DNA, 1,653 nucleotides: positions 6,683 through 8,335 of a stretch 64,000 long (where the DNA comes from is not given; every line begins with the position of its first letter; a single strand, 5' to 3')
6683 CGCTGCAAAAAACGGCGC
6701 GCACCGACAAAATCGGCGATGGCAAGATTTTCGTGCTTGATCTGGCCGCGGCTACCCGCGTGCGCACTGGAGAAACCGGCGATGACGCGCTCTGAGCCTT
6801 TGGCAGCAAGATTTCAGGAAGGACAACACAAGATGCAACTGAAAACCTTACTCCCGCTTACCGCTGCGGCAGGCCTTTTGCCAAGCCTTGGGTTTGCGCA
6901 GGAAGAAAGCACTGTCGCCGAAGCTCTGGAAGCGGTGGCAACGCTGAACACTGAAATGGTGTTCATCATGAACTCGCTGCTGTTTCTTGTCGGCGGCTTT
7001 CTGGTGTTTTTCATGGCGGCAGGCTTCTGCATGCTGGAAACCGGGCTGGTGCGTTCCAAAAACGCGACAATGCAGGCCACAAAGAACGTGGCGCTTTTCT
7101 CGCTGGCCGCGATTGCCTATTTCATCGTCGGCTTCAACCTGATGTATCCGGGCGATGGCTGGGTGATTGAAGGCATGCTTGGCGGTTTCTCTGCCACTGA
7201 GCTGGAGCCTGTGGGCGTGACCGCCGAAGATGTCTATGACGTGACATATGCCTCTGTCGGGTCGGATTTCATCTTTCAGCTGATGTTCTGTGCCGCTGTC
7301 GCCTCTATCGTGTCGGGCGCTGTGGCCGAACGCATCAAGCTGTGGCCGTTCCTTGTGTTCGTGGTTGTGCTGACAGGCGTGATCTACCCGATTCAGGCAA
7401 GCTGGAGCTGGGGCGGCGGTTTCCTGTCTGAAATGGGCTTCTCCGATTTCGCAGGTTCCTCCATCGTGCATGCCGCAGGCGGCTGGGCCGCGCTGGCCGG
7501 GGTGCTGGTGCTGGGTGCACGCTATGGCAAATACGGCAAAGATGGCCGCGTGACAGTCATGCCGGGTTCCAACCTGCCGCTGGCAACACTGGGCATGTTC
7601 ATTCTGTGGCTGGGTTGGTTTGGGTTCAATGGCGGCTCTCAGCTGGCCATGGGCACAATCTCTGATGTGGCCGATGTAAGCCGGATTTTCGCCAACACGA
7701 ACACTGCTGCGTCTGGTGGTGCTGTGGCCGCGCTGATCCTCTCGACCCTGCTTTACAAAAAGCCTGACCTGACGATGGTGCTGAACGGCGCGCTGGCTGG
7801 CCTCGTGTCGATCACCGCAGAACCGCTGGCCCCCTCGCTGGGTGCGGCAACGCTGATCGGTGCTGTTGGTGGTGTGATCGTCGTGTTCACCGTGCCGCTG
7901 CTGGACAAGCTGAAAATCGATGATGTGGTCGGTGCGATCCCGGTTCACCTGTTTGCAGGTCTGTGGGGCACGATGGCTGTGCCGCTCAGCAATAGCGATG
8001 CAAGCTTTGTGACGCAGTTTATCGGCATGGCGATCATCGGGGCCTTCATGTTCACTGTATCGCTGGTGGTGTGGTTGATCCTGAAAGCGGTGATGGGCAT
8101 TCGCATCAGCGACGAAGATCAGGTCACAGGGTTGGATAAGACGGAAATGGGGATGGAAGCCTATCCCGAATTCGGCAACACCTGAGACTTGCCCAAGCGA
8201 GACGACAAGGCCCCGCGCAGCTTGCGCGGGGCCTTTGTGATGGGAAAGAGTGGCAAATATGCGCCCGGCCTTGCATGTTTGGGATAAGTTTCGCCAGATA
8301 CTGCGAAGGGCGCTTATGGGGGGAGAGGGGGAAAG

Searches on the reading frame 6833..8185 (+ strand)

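Call 74: search_protein_families(library=pfam, proteins=[window:6833-8185:+])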
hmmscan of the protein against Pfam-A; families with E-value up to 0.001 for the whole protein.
window:6833-8185:+ (450 aa): 1 family
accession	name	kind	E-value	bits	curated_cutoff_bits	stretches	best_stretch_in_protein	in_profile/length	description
PF00909.26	Ammonium_transp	-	3.2e-97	326.2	23.2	1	51-444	3-399/399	Ammonium Transporter Family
